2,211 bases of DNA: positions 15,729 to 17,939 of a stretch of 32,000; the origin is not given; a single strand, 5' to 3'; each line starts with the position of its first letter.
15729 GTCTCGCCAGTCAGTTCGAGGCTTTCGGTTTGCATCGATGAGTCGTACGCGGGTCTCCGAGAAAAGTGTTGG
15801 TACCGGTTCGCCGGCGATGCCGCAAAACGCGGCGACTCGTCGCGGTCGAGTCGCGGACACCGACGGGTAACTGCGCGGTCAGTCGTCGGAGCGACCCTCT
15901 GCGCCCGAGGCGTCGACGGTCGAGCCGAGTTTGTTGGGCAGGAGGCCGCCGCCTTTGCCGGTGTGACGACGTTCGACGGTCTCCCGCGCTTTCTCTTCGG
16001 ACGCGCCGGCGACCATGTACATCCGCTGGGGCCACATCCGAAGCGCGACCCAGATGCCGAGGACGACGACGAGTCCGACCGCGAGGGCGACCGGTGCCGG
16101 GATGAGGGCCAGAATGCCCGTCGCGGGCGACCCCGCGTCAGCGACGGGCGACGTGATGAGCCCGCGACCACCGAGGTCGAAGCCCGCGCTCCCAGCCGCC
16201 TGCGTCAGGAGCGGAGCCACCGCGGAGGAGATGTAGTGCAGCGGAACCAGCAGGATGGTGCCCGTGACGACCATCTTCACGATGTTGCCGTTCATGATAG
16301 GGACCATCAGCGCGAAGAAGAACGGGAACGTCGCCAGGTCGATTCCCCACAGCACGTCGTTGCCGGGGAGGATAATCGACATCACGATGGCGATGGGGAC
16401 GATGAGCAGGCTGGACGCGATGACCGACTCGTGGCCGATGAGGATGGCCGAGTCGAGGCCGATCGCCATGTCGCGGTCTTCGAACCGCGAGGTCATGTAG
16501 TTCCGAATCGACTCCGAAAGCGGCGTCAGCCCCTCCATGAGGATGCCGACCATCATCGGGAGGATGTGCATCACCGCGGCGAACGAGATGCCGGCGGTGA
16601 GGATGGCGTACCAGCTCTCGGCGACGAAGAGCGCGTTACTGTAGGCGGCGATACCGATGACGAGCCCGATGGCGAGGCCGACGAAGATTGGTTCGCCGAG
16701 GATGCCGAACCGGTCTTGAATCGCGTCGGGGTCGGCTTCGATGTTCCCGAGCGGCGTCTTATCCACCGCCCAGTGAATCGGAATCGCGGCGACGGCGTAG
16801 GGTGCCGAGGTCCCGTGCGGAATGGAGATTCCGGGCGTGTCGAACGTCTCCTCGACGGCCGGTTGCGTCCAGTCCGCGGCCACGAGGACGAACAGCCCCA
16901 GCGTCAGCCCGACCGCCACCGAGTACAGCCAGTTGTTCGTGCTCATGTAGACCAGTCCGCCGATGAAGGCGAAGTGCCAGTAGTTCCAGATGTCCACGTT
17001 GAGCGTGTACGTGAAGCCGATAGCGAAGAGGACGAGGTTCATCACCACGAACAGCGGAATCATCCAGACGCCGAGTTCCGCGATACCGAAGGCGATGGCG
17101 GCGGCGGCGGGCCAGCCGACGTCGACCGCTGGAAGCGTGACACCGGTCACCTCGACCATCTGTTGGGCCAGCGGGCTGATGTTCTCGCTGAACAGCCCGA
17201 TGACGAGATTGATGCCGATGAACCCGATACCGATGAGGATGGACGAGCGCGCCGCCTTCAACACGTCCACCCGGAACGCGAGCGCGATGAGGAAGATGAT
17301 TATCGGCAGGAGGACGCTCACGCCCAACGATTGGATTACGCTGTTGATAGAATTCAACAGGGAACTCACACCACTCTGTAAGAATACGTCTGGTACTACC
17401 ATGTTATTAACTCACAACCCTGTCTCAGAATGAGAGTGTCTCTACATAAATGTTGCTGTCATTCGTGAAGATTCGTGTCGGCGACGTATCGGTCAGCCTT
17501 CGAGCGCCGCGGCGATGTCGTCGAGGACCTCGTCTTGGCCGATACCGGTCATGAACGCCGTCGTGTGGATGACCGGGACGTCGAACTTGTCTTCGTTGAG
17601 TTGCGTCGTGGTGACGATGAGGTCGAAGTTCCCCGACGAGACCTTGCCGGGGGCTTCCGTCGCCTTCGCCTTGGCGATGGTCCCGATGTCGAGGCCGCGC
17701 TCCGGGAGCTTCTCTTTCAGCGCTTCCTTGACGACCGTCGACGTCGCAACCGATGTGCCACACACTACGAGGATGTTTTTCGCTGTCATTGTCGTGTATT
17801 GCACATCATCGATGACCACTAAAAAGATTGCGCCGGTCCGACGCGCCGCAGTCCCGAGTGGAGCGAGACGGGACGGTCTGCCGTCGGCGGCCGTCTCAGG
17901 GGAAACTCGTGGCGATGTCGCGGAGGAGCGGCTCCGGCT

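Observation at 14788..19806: Galactitol-family PTS wired directly to a class-I aldolase, a TIM-like isomerase and YjbQ: a candidate uncharacterised archaeal PTS-to-triose pathway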

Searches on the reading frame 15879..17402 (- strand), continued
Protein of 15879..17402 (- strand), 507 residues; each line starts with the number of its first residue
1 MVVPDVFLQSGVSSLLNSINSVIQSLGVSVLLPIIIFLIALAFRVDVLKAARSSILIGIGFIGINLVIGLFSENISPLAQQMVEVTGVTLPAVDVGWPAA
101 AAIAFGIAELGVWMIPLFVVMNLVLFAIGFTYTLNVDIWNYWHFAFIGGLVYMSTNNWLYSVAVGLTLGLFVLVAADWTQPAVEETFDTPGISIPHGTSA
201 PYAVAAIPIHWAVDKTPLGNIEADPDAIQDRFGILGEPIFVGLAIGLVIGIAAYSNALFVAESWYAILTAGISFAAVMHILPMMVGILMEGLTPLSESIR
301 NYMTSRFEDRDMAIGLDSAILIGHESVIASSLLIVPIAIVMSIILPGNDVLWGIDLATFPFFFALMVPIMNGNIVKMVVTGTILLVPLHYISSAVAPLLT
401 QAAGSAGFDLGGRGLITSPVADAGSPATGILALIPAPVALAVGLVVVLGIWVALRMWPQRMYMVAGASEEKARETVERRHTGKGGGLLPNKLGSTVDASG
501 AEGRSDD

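Call 38: search_protein_families(library=ncbifam, proteins=[L069:7129-7962:+, L069:7981-8679:+, L069:8676-9194:+, L069:9971-11332:+, L069:11335-11754:+, L039:11352-11858:+, L039:18981-20459:+, L039:17931-18977:+, L077:12625-13263:+, L077:11359-11832:+], max_evalue=0.001)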
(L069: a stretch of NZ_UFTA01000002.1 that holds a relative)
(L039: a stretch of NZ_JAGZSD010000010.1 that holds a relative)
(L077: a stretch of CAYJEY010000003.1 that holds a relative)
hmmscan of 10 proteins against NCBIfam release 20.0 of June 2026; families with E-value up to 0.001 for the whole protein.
L069:7129-7962:+ (277 aa): 20 families
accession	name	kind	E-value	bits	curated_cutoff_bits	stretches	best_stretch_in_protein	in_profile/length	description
TIGR00167.1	cbbA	subfamily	5.1e-75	252.5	215.6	1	1-274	2-286/290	ketose-bisphosphate aldolase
NF006042.0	PRK08185.1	subfamily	2.4e-74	250.2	405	1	1-274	1-280/287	hypothetical protein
NF009374.0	PRK12737.1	subfamily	7.5e-74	248.3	383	1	1-269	2-275/284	tagatose-bisphosphate aldolase subunit GatY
TIGR01859.1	fruc_bis_ald_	equivalog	2.3e-72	244.1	343.05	1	2-267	1-264/282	class II fructose-1,6-bisphosphate aldolase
NF006626.0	PRK09195.1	subfamily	2.1e-69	233.8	384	1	1-265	2-271/284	tagatose-bisphosphate aldolase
NF005284.0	PRK06801.1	equivalog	8.6e-69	232.1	406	1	2-273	3-281/286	ketose 1,6-bisphosphate aldolase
NF009497.0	PRK12857.1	equivalog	6.7e-67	225.7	423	1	1-246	2-247/284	class II fructose-1,6-bisphosphate aldolase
TIGR01858.1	tag_bisphos_ald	equivalog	1.2e-66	224.7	443.55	1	3-267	2-271/282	tagatose bisphosphate family class II aldolase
NF005288.0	PRK06806.1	equivalog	6.6e-62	209.3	396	1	2-259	3-262/281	class II fructose-bisphosphate aldolase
NF005943.0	PRK07998.1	equivalog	5.5e-57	193.4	364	1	2-267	3-267/283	class II aldolase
NF009375.0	PRK12738.1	equivalog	3.9e-53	180.5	542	1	3-244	4-245/286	tagatose-bisphosphate aldolase subunit KbaY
NF005823.0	PRK07709.1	equivalog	6e-53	180.5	545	1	2-243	3-245/285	class II fructose-bisphosphate aldolase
NF006376.0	PRK08610.1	equivalog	3.4e-52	177.9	527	1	2-244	3-246/286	class II fructose-bisphosphate aldolase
NF005481.0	PRK07084.1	equivalog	5.8e-52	176.9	511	1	2-224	12-243/324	class II fructose-bisphosphate aldolase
NF004493.0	PRK05835.1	equivalog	1.5e-46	159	558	1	1-215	1-218/307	class II fructose-bisphosphate aldolase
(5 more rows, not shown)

L069:7981-8679:+ (232 aa): 10 families
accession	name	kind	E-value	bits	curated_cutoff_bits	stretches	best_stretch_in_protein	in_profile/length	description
NF003302.0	PRK04302.1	subfamily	5.3e-55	186.6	132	1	6-223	2-221/223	triose-phosphate isomerase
TIGR00419.1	tim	equivalog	7.2e-28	97.9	130.6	1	26-211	19-228/228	triose-phosphate isomerase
NF011163.0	PRK14565.1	equivalog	5.2e-09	36.1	298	1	30-124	25-123/240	triosephosphate isomerase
NF010569.0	PRK13962.1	equivalog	1.1e-07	30.4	883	1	7-126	398-521/645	bifunctional phosphoglycerate kinase/triosephosphate isomerase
TIGR00343.1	TIGR00343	equivalog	1.8e-05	24.5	438.45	1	177-229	201-252/287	pyridoxal 5'-phosphate synthase lyase subunit PdxS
NF003215.0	PRK04180.1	equivalog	2e-05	24.2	395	1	176-230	211-264/298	pyridoxal 5'-phosphate synthase lyase subunit PdxS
NF000728.0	PRK00042.3-2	equivalog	0.00013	21.5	255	0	41-114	33-103/231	triose-phosphate isomerase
TIGR03151.1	enACPred_II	equivalog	0.00041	19.7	453.1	0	109-227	99-212/307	enoyl-[acyl-carrier-protein] reductase FabK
NF011497.0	PRK14905.1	equivalog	0.00045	19.7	485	1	23-132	25-142/357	triosephosphate isomerase/PTS system glucose/sucrose-specific transporter subunit IIB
NF000722.0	PRK00042.2-1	equivalog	0.00068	19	293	0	23-118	16-116/256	triose-phosphate isomerase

L069:8676-9194:+ (172 aa): 1 family
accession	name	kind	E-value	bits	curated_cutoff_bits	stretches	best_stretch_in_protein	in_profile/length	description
TIGR00149.1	TIGR00149_YjbQ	hypoth_equivalog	9.6e-23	80.4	67.75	2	118-172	80-132/132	secondary thiamine-phosphate synthase enzyme YjbQ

L069:9971-11332:+ (453 aa): 1 family
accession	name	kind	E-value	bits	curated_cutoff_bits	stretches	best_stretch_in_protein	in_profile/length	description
TIGR00827.1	EIIC-GAT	subfamily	2.8e-132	441.5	542.2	1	14-417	4-405/407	galactitol-specific PTS transporter subunit IIC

L069:11335-11754:+ (139 aa): 0 families

L039:11352-11858:+ (168 aa): 0 families

L039:18981-20459:+ (492 aa): 12 families
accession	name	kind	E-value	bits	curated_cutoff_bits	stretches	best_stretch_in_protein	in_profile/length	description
TIGR01312.1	XylB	equivalog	2.8e-114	382.3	380.25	1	5-484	1-481/481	xylulokinase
NF011601.0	PRK15027.1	equivalog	3.6e-62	210.3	912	1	4-488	2-481/484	xylulokinase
TIGR01311.1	glycerol_kin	equivalog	2.3e-59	201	590.35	1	6-481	5-488/496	glycerol kinase GlpK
NF000756.0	PRK00047.1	subfamily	3.1e-52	177.5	498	1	4-481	6-489/502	glycerol kinase GlpK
TIGR01314.1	gntK_FGGY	equivalog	2.8e-48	164.7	648.55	1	4-489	2-496/505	gluconokinase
TIGR02628.1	fuculo_kin_coli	equivalog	7.3e-44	150.5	470.9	1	8-464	7-464/465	L-fuculokinase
NF008187.0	PRK10939.1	equivalog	2.5e-41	141.9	528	2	2-249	4-255/521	autoinducer-2 kinase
TIGR01315.1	5C_CHO_kinase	subfamily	4.7e-34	118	408.7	2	318-484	366-535/541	FGGY family pentulose kinase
NF003154.0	PRK04123.1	equivalog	1.2e-33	116.6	428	1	2-486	4-537/554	ribulokinase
TIGR01234.1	L-ribulokinase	equivalog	1.6e-24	86.6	583.25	1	122-484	149-528/536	ribulokinase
TIGR02627.1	rhamnulo_kin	equivalog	1.1e-21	77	527.95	1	66-264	64-257/454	rhamnulokinase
NF007925.0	PRK10640.1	equivalog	1.2e-20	73.5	639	1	2-266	4-265/489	rhamnulokinase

L039:17931-18977:+ (348 aa): 25 families
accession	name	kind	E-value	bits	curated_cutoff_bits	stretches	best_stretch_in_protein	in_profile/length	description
NF041097.1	keto_inos_dh_IolM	equivalog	3.4e-47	160.9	450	1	11-343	39-386/389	scyllo-inosose 3-dehydrogenase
NF007489.0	PRK10083.1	equivalog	3.3e-41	141.4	376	1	1-346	1-337/339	Zn-dependent oxidoreductase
NF003808.0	PRK05396.1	equivalog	8.3e-41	140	380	1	1-345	1-339/341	L-threonine 3-dehydrogenase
TIGR00692.1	tdh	equivalog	1.1e-40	139.7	458.35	1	13-344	12-338/340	L-threonine 3-dehydrogenase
NF010344.0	PRK13771.1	subfamily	4.4e-38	131.1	349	1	1-334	1-320/334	putative alcohol dehydrogenase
TIGR03989.1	Rxyl_3153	subfamily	1e-36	127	440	1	3-307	5-328/370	NDMA-dependent alcohol dehydrogenase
TIGR03366.1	HpnZ_proposed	hypoth_equivalog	2.5e-33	115.6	328.1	1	20-304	1-290/315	putative phosphonate catabolism associated alcohol dehydrogenase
NF007375.0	PRK09880.1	equivalog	2.8e-33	115.1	469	1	3-346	7-343/344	L-idonate 5-dehydrogenase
NF041172.1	AcrlCoa_red_Thmprot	equivalog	1.3e-32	113.1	500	1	1-335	1-322/334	acryloyl-CoA reductase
TIGR03451.1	mycoS_dep_FDH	equivalog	7e-31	107.3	512.9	1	9-284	11-291/358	S-(hydroxymethyl)mycothiol dehydrogenase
NF007642.0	PRK10309.1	equivalog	6.9e-30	104.4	550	1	1-271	1-264/347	galactitol-1-phosphate 5-dehydrogenase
NF006940.0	PRK09422.1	equivalog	9.5e-28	97.1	344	1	1-325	1-316/338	alcohol dehydrogenase AdhP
NF047908.1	AldhRedAhr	equivalog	7.1e-25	87.6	470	1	11-317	15-308/335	NADPH-dependent aldehyde reductase Ahr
TIGR02824.1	quinone_pig3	subfamily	6.4e-22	78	296.8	2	121-292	90-262/325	putative NAD(P)H quinone oxidoreductase, PIG3 family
TIGR02818.1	adh_III_F_hyde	equivalog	1.2e-21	77.2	543.95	1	7-245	9-264/368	S-(hydroxymethyl)glutathione dehydrogenase/class III alcohol dehydrogenase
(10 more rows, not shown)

L077:12625-13263:+ (212 aa): 30 families (the best 25 are shown)
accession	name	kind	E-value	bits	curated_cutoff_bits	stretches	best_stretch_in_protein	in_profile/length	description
NF005302.0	PRK06833.1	equivalog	1.1e-44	152.5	264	1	1-209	2-207/214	L-fuculose-phosphate aldolase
NF005123.0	PRK06557.1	subfamily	2.8e-42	144.9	251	1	1-190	8-200/223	L-ribulose-5-phosphate 4-epimerase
NF053831.1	RU1PAldHalo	equivalog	1.8e-36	125.6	300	1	3-202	3-196/208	ribulose-1-phosphate aldolase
NF005984.0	PRK08087.1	subfamily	1.2e-33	116.7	264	1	4-192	5-191/215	L-fuculose-phosphate aldolase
NF006208.0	PRK08333.1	equivalog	1.5e-33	116.1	267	1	2-183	2-181/189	aldolase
TIGR00760.1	araD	equivalog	7.7e-32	110.3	389.1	1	1-113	1-113/228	L-ribulose-5-phosphate 4-epimerase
NF006047.0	PRK08193.1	subfamily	1e-30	107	257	1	1-112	1-112/231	L-ribulose-5-phosphate 4-epimerase AraD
NF040649.1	FucA_Meth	equivalog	5.8e-30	104.5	250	1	6-184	3-175/179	L-fuculose phosphate aldolase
TIGR01086.1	fucA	equivalog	1.3e-29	103.5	400.25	1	5-192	5-190/214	L-fuculose-phosphate aldolase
NF009003.0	PRK12348.1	subfamily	3.6e-27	95.5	331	1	3-113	2-112/228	L-ribulose-5-phosphate 4-epimerase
NF009625.0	PRK13145.1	equivalog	1.1e-26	93.9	369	1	2-111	5-114/235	L-ribulose-5-phosphate 4-epimerase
NF043034.1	OxoTetrPhDc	equivalog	6.2e-26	91.5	250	1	4-185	4-188/205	3-oxo-tetronate 4-phosphate decarboxylase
NF009002.0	PRK12347.1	subfamily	1.6e-22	79.8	386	1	1-112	1-113/231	L-ribulose-5-phosphate 4-epimerase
TIGR03328.1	salvage_mtnB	equivalog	5.5e-22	78.2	137.05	1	9-104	1-96/194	methylthioribulose 1-phosphate dehydratase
NF004527.0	PRK05874.1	equivalog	9.1e-21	74.4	308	1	7-181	9-185/218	L-fuculose-phosphate aldolase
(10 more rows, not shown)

L077:11359-11832:+ (157 aa): 0 families

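Call 89: search_protein_families(library=pfam, proteins=[L006:1898-3568:-, L006:4537-5367:+, L006:5857-6351:+, L006:6538-6969:+, L006:13946-14521:-, L006:14661-15479:-, L006:16082-17185:-, L006:18118-19527:+, L011:14380-15354:+, L011:15400-16602:-], max_evalue=0.0001)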
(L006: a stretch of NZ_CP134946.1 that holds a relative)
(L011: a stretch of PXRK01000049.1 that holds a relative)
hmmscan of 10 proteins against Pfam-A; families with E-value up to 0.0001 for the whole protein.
L006:1898-3568:- (556 aa): 8 families
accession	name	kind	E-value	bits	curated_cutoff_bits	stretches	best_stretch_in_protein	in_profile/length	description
PF01593.30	Amino_oxidase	-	1.5e-38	133.6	19.8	1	79-551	2-442/443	Flavin containing amine oxidoreductase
PF13450.12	NAD_binding_8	-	5.6e-16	59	21.9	1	73-133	1-64/68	NAD(P)-binding Rossmann-like domain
PF01266.30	DAO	-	2.5e-14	54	27.9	1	70-108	1-39/353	FAD dependent oxidoreductase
PF07992.20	Pyr_redox_2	-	1.1e-09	38.6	26.1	1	67-106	141-179/291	Pyridine nucleotide-disulphide oxidoreductase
PF00070.33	Pyr_redox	-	2.6e-07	31.5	22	1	71-104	2-35/82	Pyridine nucleotide-disulphide oxidoreductase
PF12831.13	FAD_oxidored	-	2.6e-06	27.4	27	1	70-109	1-40/416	FAD dependent oxidoreductase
PF03486.20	HI0933_like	-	4.2e-05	23.5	50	0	70-104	2-36/244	HI0933-like protein Rossmann domain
PF00890.30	FAD_binding_2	-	9.7e-05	22.2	20.4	0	70-106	1-37/414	FAD binding domain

L006:4537-5367:+ (276 aa): 0 families

L006:5857-6351:+ (164 aa): 1 family
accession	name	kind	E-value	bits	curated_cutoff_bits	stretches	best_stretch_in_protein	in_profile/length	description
PF00571.33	CBS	-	7.6e-25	87.4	24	2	78-132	1-56/57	CBS domain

L006:6538-6969:+ (143 aa): 1 family
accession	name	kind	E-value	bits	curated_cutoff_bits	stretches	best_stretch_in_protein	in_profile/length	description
PF00582.32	Usp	-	1.8e-12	48.4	24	1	14-138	6-141/141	Universal stress protein family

L006:13946-14521:- (191 aa): 2 families
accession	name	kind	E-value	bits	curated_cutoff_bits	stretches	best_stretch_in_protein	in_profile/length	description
PF12900.13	Pyridox_ox_2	-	1.3e-19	71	27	1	28-171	7-140/140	Pyridoxamine 5'-phosphate oxidase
PF04299.18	FMN_bind_2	-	3e-05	24.2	22.4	1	20-156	9-154/168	Putative FMN-binding domain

L006:14661-15479:- (272 aa): 1 family
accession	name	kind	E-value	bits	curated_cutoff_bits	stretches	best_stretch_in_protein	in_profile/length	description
PF24827.1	AstE_AspA_cat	-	2.3e-13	50.6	25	1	10-110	2-117/192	Succinylglutamate desuccinylase/Aspartoacylase catalytic domain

L006:16082-17185:- (367 aa): 2 families
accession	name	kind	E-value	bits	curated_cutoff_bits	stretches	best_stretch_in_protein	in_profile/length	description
PF02769.27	AIRS_C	-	2.2e-22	80.3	23.1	1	183-338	1-153/156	AIR synthase related protein, C-terminal domain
PF00586.29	AIRS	-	2.7e-09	37.9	24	1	62-156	3-99/112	AIR synthase related protein, N-terminal domain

L006:18118-19527:+ (469 aa): 3 families
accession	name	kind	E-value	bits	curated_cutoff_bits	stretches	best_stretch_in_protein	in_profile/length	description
PF13458.12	Peripla_BP_6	-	2.9e-27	96.7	31.7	2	278-463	1-186/343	Periplasmic binding protein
PF01094.35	ANF_receptor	-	6.8e-16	58.7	25.4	1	300-463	4-169/353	Receptor family ligand binding region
PF13433.12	Peripla_BP_5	-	1.3e-05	24.9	27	0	279-354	1-78/363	Periplasmic binding protein domain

L011:14380-15354:+ (324 aa): 1 family
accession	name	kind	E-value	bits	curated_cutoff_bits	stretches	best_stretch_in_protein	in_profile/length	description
PF01557.24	FAA_hydrolase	-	6.9e-55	186.5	23.9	1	116-320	9-213/214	Fumarylacetoacetate (FAA) hydrolase C-terminal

L011:15400-16602:- (400 aa): 3 families
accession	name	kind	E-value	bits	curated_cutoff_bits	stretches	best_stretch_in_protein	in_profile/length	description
PF00465.25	Fe-ADH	-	8.4e-25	87.7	31.3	1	11-191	1-168/168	Iron-containing alcohol dehydrogenase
PF25137.1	ADH_Fe_C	-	2.2e-15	57.3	27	1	212-399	11-193/194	Fe-containing alcohol dehydrogenase family, C-terminal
PF13685.12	Fe-ADH_2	-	8.5e-10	39.3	28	1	17-113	3-98/149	Iron-containing alcohol dehydrogenase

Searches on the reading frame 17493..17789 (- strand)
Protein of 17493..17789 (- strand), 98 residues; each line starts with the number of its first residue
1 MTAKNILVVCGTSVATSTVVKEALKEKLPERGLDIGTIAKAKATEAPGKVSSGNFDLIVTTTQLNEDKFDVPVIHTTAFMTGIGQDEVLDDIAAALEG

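Call 3: search_protein_families(library=pfam, proteins=[window:17493-17789:-], max_evalue=0.01)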
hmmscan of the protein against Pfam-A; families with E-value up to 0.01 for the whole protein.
window:17493-17789:- (98 aa): 1 family
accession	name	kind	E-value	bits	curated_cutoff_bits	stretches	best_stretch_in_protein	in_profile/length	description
PF02302.22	PTS_IIB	-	9.1e-13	49.1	23.6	1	5-90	1-89/90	PTS system, Lactose/Cellobiose specific IIB subunit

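Call 4: search_protein_families(library=ncbifam, proteins=[window:17493-17789:-], max_evalue=0.01)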
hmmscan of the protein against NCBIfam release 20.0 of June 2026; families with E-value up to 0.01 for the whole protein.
window:17493-17789:- (98 aa): 2 families
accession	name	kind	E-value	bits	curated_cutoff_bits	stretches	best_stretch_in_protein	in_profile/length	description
NF007643.0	PRK10310.1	equivalog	7.5e-12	45.6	95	1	4-97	3-93/94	PTS galactitol transporter subunit IIB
NF007155.0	PRK09590.1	equivalog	0.0039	17.7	101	0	4-64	2-60/104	PTS cellobiose transporter subunit IIB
